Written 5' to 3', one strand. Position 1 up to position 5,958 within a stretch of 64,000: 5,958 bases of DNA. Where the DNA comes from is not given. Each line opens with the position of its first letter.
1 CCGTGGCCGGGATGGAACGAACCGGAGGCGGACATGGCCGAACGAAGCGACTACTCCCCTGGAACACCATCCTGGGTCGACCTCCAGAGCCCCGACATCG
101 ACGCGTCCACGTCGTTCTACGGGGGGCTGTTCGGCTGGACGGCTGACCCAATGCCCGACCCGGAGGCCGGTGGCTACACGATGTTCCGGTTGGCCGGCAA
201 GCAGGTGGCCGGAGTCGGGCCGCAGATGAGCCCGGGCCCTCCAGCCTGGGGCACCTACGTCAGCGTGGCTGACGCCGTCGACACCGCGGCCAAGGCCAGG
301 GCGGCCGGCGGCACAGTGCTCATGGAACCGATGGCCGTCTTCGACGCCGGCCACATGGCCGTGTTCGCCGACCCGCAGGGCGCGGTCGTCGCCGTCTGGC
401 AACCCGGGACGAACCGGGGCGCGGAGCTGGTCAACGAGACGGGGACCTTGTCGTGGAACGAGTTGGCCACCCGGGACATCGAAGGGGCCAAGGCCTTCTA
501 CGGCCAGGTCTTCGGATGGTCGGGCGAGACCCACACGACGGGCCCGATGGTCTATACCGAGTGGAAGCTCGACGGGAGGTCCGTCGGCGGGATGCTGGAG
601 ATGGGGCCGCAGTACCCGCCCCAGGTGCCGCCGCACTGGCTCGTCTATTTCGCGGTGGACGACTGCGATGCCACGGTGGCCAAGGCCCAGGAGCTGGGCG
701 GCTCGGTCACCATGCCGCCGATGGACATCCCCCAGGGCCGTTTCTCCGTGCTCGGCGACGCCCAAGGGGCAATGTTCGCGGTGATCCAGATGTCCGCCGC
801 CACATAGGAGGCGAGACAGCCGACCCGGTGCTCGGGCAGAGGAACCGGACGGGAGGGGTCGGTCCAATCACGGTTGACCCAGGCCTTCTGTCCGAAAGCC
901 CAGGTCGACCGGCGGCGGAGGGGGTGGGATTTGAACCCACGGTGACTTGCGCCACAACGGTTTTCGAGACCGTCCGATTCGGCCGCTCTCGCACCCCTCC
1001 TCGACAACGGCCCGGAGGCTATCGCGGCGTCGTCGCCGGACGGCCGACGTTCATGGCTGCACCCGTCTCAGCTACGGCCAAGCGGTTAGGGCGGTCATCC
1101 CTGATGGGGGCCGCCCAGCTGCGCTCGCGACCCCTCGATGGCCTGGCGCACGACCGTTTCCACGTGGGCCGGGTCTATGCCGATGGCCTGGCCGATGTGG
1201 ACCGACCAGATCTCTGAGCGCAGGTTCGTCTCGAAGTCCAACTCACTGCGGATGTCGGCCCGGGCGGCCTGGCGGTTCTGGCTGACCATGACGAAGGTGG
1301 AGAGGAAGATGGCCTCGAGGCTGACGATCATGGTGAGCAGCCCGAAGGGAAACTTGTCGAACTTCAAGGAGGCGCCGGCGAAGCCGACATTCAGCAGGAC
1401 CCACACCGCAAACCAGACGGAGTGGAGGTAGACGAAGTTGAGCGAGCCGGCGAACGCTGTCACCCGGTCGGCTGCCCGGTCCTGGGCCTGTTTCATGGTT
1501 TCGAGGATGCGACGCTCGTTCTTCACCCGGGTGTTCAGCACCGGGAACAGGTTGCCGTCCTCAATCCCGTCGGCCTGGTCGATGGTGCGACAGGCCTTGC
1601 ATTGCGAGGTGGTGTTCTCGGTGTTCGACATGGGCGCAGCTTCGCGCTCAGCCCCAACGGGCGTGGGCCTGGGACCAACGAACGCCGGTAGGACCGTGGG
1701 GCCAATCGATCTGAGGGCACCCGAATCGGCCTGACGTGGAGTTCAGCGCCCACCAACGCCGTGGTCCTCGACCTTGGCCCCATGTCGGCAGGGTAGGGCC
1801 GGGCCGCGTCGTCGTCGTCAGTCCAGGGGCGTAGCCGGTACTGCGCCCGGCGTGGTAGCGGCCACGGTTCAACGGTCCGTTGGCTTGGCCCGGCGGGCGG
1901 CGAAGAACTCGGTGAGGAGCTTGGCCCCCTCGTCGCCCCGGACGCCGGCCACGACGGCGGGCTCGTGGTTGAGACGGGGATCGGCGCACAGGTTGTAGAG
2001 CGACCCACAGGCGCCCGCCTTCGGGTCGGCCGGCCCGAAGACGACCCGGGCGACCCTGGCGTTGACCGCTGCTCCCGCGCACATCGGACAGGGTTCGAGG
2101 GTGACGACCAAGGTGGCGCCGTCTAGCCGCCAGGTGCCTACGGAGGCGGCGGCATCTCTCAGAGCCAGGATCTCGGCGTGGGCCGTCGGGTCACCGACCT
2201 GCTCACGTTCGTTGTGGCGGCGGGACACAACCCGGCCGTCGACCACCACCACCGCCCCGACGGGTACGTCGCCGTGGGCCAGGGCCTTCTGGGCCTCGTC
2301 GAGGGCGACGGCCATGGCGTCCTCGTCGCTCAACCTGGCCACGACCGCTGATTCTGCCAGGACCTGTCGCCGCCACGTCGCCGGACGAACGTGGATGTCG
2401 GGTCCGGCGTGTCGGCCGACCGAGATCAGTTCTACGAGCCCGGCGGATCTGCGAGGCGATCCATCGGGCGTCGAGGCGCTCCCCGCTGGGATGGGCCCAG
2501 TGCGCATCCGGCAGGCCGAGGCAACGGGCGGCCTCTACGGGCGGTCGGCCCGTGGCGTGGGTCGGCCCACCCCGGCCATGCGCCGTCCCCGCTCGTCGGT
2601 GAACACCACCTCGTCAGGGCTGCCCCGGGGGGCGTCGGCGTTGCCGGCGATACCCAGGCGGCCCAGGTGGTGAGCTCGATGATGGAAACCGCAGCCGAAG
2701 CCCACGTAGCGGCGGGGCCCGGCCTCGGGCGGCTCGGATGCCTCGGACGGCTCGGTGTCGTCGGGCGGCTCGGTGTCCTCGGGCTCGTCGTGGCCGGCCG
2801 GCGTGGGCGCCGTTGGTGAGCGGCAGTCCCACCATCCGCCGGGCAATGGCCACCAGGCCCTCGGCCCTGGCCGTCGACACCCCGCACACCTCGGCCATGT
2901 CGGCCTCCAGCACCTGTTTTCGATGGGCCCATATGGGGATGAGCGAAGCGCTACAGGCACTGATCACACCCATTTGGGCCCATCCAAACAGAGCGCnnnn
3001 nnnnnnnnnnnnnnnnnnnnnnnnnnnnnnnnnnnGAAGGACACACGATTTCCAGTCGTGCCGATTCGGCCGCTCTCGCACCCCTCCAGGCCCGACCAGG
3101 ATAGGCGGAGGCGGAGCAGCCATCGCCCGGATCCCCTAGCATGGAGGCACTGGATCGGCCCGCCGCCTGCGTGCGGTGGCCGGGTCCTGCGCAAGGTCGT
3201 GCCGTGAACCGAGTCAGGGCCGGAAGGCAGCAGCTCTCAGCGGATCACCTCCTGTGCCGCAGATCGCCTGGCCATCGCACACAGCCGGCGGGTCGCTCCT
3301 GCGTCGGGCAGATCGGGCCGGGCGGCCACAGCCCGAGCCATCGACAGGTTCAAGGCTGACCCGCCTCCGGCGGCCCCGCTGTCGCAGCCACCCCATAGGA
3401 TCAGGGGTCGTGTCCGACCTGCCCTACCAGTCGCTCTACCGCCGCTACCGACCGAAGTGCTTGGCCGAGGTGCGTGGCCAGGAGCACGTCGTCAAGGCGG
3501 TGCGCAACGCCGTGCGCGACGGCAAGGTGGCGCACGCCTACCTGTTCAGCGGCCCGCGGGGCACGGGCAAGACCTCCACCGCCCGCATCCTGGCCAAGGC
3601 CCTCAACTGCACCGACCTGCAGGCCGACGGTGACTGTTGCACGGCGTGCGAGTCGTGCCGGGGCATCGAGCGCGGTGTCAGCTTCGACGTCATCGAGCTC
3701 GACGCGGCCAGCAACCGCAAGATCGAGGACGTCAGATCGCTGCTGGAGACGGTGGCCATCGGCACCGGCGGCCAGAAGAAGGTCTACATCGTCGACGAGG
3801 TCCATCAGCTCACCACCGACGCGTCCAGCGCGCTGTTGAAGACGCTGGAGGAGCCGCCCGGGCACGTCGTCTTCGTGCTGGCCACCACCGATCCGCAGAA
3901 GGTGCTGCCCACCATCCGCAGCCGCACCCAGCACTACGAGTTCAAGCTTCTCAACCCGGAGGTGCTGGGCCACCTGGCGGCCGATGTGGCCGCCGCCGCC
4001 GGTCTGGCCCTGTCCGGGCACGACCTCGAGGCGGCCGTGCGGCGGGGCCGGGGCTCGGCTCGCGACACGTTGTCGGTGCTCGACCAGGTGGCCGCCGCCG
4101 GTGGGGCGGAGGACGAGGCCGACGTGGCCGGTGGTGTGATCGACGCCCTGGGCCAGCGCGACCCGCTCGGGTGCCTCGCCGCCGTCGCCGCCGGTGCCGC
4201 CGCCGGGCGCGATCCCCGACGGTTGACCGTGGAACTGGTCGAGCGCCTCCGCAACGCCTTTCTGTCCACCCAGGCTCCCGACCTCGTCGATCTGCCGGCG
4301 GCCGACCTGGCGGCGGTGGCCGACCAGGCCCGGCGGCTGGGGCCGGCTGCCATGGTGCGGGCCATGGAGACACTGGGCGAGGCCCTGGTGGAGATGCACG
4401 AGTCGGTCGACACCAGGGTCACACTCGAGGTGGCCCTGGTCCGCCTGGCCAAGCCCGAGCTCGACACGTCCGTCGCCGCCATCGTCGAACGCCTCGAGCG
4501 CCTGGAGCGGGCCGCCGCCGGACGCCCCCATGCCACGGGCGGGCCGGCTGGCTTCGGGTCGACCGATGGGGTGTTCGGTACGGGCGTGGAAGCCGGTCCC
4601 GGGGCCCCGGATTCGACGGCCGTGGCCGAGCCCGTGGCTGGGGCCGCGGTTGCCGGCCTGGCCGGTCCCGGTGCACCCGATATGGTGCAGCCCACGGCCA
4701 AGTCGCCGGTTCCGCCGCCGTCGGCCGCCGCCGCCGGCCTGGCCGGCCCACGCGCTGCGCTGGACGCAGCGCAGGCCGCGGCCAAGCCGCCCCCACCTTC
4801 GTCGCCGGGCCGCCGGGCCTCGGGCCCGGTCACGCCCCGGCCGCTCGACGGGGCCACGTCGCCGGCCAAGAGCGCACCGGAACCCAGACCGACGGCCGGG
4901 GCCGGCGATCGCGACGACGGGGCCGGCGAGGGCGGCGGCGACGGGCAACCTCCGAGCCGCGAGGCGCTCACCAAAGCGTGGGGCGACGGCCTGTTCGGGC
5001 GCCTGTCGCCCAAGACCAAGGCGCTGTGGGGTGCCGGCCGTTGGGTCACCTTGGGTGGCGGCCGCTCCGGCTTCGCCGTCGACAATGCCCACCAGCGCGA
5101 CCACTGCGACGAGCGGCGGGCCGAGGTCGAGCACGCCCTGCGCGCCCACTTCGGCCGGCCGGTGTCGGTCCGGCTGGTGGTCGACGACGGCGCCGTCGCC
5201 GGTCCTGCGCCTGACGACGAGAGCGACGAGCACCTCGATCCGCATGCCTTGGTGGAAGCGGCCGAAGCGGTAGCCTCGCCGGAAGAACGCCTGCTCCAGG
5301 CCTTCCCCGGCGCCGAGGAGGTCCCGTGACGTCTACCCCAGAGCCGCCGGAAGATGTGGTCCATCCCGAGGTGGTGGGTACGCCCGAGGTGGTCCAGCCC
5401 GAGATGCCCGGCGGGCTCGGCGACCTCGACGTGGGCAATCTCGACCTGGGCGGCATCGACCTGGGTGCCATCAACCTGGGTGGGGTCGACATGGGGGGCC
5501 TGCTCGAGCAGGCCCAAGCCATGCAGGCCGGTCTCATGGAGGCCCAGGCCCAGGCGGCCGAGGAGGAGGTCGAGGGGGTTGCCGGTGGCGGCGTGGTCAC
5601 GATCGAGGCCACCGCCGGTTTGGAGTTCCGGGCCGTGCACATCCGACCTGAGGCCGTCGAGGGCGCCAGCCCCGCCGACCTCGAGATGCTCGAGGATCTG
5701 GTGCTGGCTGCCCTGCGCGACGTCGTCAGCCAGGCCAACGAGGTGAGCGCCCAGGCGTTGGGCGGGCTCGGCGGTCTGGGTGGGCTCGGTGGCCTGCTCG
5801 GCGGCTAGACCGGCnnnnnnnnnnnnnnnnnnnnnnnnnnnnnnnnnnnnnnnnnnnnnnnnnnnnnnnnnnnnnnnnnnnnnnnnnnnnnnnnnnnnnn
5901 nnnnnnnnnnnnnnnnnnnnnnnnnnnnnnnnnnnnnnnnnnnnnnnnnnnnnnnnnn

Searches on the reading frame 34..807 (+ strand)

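Call 85: search_protein_families(library=pfam, proteins=[window:34-807:+], max_evalue=0.0001)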
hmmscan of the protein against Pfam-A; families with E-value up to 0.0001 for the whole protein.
window:34-807:+ (257 aa): 3 families
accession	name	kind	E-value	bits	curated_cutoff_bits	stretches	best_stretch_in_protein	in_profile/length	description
PF00903.31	Glyoxalase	-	6.2e-20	72.2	20.6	2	143-247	6-118/121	Glyoxalase/Bleomycin resistance protein/Dioxygenase superfamily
PF18029.7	Glyoxalase_6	-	1.8e-14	54.7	23.6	2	145-251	5-106/106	Glyoxalase-like domain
PF22677.2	Ble-like_N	-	5.1e-11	42.6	24.5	0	20-51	10-38/41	Bleomycin resistance protein-like N-terminal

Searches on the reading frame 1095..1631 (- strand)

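Call 85: search_protein_families(library=pfam, proteins=[window:1095-1631:-], max_evalue=0.0001)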
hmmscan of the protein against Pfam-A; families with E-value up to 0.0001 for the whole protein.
window:1095-1631:- (178 aa): 1 family
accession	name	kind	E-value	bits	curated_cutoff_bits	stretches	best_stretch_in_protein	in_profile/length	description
PF06210.16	DUF1003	-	6.5e-27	94.2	27.4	1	62-141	2-80/103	Protein of unknown function (DUF1003)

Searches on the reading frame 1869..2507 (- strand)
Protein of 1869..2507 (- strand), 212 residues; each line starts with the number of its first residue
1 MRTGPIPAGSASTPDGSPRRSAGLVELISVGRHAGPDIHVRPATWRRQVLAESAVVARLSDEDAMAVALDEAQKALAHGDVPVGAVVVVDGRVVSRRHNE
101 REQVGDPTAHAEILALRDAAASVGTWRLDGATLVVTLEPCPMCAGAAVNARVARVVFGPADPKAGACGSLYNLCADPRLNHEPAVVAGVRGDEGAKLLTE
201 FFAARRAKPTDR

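Call 85: search_protein_families(library=pfam, proteins=[window:1869-2507:-], max_evalue=0.0001)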
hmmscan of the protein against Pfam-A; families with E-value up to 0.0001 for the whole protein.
window:1869-2507:- (212 aa): 3 families
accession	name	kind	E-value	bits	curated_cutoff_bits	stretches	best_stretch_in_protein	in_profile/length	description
PF14437.12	MafB19-deam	-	6.2e-33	114.1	27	1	60-206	2-142/142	MafB19-like deaminase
PF00383.29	dCMP_cyt_deam_1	-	3.8e-28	97.8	25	1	61-158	4-101/102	Cytidine and deoxycytidylate deaminase zinc-binding region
PF14439.12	Bd3614-deam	-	2.5e-05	24.6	38.5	1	85-158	13-89/113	Bd3614-like deaminase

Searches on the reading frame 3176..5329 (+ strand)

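Call 85: search_protein_families(library=pfam, proteins=[window:3176-5329:+], max_evalue=0.0001)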
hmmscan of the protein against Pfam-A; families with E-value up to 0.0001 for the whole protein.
window:3176-5329:+ (717 aa): 5 families
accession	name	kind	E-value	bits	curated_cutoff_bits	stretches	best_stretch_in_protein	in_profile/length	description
PF13177.12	DNA_pol3_delta2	-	3.3e-42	144.6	27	1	101-258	1-159/161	DNA polymerase III, delta subunit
PF00004.35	AAA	-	6.3e-13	49.7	21.2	1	123-253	2-125/131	ATPase family associated with various cellular activities (AAA)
PF12169.13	DNA_pol3_gamma3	-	1.7e-08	34.8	24.4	1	310-426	11-129/143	DNA polymerase III subunits gamma and tau domain III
PF05496.18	RuvB_N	-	1.1e-05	25.7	27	0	92-145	2-59/159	Holliday junction DNA helicase RuvB P-loop domain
PF13401.12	AAA_22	-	3.9e-05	24.4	27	0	122-236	8-121/130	AAA domain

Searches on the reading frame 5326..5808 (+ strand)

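Call 85: search_protein_families(library=pfam, proteins=[window:5326-5808:+], max_evalue=0.0001)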
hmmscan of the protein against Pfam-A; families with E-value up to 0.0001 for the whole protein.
window:5326-5808:+ (160 aa): 1 family
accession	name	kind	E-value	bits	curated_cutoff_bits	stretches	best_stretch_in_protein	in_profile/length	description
PF02575.21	YbaB_DNA_bd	-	4.1e-22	78.6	25.5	1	61-149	2-87/91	YbaB/EbfC DNA-binding family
